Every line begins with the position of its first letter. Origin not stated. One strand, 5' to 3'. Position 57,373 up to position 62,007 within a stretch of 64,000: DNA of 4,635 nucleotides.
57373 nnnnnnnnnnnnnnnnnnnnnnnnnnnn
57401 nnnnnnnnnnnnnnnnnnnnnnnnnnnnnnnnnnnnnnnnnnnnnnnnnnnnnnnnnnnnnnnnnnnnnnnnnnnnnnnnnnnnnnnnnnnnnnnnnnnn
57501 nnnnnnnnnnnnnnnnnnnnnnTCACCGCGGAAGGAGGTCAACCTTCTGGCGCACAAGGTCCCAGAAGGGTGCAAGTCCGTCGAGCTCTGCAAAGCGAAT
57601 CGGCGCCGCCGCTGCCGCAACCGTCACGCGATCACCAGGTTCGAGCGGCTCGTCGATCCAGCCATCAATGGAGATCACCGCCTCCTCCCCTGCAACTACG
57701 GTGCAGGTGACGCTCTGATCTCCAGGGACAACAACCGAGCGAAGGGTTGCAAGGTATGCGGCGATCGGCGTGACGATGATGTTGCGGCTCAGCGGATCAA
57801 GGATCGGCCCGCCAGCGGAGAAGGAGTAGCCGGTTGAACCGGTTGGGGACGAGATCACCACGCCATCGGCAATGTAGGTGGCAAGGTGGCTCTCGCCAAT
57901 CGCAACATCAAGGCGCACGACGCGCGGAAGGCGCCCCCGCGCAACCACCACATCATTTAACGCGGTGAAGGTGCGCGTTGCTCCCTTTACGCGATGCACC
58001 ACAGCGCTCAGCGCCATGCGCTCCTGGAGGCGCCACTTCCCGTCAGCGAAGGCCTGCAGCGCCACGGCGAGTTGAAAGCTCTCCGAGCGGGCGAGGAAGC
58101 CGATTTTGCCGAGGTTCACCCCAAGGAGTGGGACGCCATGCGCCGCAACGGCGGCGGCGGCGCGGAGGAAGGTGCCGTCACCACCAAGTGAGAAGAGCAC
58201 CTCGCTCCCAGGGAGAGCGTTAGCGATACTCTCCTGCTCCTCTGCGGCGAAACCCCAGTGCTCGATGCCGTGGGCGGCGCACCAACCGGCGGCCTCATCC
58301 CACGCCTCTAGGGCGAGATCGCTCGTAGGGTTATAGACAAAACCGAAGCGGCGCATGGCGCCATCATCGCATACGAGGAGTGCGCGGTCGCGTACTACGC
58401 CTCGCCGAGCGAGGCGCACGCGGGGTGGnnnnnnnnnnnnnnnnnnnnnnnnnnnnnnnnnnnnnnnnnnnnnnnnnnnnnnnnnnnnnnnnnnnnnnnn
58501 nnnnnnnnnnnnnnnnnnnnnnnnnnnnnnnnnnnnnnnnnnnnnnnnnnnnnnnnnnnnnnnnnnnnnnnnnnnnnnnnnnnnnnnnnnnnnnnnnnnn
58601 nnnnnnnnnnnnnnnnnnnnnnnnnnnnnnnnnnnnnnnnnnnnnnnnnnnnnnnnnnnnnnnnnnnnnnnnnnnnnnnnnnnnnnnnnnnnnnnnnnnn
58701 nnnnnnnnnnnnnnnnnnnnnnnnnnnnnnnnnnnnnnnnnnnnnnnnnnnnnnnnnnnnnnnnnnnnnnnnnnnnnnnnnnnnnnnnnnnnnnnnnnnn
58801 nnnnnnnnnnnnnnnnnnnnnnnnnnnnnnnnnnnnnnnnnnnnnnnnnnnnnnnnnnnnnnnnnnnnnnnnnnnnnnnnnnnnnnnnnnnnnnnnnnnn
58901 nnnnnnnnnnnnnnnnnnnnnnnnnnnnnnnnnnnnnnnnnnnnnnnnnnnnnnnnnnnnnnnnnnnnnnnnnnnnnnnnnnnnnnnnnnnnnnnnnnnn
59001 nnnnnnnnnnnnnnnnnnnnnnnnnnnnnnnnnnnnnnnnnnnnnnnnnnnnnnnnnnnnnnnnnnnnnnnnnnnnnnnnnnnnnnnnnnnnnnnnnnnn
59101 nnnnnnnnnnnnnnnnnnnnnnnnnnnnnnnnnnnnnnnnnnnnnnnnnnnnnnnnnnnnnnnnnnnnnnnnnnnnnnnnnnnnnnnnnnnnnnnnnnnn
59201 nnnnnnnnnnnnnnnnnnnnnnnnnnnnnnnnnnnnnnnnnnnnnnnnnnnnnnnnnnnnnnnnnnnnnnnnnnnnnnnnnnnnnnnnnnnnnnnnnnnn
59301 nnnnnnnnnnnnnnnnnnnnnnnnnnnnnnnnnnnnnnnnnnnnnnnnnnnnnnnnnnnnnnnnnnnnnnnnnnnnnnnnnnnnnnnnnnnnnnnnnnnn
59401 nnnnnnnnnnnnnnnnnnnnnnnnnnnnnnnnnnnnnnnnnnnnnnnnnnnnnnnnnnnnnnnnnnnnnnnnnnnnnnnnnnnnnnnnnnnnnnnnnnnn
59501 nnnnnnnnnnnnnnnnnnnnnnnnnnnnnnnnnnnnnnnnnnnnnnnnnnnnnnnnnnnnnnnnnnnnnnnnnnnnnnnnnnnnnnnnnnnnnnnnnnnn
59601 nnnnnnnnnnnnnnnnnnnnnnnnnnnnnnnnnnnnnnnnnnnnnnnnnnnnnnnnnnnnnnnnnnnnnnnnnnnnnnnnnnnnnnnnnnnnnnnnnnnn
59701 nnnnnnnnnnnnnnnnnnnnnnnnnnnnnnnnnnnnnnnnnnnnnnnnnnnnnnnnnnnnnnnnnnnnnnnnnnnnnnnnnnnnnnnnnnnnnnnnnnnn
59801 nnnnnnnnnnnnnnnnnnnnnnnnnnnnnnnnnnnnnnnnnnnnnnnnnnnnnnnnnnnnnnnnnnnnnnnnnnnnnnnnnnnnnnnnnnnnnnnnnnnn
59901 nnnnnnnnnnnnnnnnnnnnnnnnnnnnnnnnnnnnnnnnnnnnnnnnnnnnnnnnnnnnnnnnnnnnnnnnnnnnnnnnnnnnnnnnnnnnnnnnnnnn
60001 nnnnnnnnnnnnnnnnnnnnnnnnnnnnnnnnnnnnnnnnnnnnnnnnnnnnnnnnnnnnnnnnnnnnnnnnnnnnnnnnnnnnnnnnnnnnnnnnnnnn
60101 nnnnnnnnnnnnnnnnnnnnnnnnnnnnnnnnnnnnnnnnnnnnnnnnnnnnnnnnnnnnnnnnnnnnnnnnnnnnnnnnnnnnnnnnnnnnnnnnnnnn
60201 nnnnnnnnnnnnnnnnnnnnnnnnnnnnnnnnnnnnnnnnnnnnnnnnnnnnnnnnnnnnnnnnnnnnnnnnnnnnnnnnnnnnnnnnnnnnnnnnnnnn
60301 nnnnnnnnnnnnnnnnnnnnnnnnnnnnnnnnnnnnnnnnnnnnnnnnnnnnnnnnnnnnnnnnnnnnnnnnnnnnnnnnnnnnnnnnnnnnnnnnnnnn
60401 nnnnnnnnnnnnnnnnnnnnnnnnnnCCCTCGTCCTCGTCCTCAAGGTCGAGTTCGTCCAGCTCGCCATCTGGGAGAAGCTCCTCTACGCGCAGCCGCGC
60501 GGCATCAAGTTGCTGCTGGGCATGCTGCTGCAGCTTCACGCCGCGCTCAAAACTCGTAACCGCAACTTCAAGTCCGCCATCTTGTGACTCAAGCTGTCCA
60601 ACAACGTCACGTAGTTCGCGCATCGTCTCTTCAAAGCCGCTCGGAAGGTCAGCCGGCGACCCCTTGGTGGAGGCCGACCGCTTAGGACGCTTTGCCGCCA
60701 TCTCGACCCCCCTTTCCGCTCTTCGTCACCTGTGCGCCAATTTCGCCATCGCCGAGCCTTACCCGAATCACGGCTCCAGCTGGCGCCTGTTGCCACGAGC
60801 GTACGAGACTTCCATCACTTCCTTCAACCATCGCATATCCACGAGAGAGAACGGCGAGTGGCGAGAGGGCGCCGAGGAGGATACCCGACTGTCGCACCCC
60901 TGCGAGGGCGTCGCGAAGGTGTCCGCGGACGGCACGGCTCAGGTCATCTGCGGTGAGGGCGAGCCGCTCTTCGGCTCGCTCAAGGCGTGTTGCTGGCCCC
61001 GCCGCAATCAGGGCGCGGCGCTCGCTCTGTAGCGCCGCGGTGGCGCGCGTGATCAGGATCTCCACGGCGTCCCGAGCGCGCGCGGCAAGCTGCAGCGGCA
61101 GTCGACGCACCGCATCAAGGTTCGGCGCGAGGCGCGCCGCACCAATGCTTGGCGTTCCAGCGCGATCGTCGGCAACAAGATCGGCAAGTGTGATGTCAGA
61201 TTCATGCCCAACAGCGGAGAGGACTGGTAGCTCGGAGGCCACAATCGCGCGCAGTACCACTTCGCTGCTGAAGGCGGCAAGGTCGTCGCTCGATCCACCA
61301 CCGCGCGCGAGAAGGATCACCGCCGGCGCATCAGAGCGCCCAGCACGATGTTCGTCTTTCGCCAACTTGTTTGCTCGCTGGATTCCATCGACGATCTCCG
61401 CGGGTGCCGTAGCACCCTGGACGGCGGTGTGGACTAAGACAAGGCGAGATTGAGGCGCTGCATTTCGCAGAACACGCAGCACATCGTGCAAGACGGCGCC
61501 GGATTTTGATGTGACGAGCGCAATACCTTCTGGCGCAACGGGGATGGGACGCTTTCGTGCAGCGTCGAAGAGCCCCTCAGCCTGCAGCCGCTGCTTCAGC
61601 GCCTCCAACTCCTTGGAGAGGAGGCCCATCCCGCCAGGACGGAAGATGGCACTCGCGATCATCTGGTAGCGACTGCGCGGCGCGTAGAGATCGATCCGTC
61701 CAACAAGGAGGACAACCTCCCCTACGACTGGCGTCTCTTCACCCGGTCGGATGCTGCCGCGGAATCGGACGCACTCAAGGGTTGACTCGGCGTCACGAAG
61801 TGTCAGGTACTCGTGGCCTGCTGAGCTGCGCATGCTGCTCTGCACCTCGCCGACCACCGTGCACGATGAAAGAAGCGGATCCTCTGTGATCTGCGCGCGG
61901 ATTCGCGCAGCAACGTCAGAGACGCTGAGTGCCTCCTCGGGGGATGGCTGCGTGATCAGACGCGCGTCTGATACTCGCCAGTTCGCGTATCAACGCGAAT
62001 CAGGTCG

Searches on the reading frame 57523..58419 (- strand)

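Call 43: search_protein_families(library=pfam, proteins=[window:57523-58419:-], max_evalue=0.00001)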
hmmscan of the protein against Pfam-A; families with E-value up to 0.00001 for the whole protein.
window:57523-58419:- (298 aa): 2 families
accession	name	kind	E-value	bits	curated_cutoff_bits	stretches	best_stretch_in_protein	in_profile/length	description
PF20143.4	NAD_kinase_C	-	3.9e-27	94.9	23.7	1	154-278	1-125/126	ATP-NAD kinase C-terminal domain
PF01513.26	NAD_kinase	-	1.3e-11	45.3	25.5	1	73-126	74-127/130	ATP-NAD kinase N-terminal domain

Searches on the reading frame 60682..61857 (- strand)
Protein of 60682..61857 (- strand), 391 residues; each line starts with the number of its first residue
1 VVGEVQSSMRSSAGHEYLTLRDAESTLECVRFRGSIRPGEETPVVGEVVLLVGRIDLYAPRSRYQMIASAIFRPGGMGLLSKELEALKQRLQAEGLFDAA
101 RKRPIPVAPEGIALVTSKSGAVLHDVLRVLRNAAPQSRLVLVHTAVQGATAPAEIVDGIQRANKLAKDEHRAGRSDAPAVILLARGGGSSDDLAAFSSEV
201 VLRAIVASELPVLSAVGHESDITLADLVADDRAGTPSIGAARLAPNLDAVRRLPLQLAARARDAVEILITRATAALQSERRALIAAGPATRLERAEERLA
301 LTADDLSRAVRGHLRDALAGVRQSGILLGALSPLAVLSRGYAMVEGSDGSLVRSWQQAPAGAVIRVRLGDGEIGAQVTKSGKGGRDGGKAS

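Call 43: search_protein_families(library=pfam, proteins=[window:60682-61857:-], max_evalue=0.00001)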
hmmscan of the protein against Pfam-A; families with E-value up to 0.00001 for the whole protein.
window:60682-61857:- (391 aa): 3 families
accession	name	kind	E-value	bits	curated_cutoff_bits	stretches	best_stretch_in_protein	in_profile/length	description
PF02601.20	Exonuc_VII_L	-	2.1e-69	234.9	35.9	2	96-316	1-209/315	Exonuclease VII, large subunit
PF13742.12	tRNA_anti_2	-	3.4e-12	46.9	27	1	2-71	25-94/95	OB-fold nucleic acid binding domain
PF01336.31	tRNA_anti-codon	-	6.5e-06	26.4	27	0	2-71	4-72/75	OB-fold nucleic acid binding domain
